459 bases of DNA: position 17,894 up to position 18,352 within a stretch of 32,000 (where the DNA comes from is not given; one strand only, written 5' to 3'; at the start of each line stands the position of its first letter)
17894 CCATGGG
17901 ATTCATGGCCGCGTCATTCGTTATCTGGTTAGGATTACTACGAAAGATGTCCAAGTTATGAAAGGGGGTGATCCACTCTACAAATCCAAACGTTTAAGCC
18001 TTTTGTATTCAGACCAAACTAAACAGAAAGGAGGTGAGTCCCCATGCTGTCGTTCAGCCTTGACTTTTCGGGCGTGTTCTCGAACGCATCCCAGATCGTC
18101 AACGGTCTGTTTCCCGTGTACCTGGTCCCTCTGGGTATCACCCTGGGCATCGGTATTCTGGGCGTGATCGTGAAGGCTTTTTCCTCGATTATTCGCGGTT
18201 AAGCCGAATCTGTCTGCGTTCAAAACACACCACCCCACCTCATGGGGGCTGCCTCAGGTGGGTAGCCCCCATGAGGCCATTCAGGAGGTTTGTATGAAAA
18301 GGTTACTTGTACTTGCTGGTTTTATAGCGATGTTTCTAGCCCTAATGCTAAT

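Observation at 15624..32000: Capsid-less integrated element: tyrosine integrase, FtsK/TraB-like translocase, wall hydrolases and a block of exported/membrane proteins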

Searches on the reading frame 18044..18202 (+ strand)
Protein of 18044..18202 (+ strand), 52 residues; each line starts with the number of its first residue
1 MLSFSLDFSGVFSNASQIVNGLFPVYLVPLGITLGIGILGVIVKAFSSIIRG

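Call 10: search_protein_families(library=phrogs, max_evalue=0.01, proteins=[window:18044-18202:+])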
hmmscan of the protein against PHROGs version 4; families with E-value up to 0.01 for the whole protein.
window:18044-18202:+ (52 aa): 0 families

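Call 77: search_protein_families(library=ncbifam, max_evalue=0.1, proteins=[window:18044-18202:+])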
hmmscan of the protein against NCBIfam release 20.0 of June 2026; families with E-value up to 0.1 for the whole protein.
window:18044-18202:+ (52 aa): 1 family
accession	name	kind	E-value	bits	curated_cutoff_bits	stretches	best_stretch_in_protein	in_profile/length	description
NF045771.1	MPN454_MG319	equivalog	0.097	13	60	1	13-50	89-126/133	MG319/MPN454 family protein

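Call 96: search_protein_families(library=pfam, max_evalue=10, proteins=[L020:16207-16815:-, window:18044-18202:+])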
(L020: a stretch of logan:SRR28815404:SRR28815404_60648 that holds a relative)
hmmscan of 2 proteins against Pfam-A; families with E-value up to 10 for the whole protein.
L020:16207-16815:- (202 aa): 1 family
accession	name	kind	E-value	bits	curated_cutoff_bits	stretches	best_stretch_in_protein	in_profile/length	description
PF23793.1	LysC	-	0.045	14.1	27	1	17-60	1-38/69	Rz1-like lysis system protein LysC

window:18044-18202:+ (52 aa): 0 families

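Call 104: find_homologous_proteins(query=window:18044-18202:+, max_evalue=0.001)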
Query window:18044-18202:+ (52 aa): 64 proteins with E <= 0.001 among 64 candidates.
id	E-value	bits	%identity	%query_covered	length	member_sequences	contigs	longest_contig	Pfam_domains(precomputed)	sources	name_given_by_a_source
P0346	4.6e-22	94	94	100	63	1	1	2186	-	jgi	jgi:hypothetical protein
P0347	5.2e-22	93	92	100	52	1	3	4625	-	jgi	-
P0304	7.2e-22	93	94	100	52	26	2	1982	-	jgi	jgi:hypothetical protein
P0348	9.5e-22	93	92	100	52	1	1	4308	-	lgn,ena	-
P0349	1.8e-21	92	90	100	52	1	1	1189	-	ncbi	-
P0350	1.8e-21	92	94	100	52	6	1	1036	-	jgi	jgi:hypothetical protein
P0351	2.2e-21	92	90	100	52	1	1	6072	-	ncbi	-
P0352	4.4e-21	91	92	98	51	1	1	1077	-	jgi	jgi:hypothetical protein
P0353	5.0e-21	90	90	100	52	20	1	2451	-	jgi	-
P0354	5.5e-21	90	92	98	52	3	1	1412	-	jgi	jgi:hypothetical protein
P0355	5.5e-21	90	94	98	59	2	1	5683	-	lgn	-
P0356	6.6e-21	90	92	98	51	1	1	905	-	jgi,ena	jgi:hypothetical protein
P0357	7.1e-21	90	92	98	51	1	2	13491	-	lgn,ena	-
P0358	9.5e-21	90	88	100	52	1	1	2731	-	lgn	-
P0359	1.1e-20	89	90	100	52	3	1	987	-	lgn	-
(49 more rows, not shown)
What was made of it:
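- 18044..18202 (+): g52: a 52-aa membrane protein with a glycine-zipper TM segment (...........) and a strong Shine-Dalgarno sequence. It is the most conserved protein of the family. All 64 clusters are unannotated (call 104).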
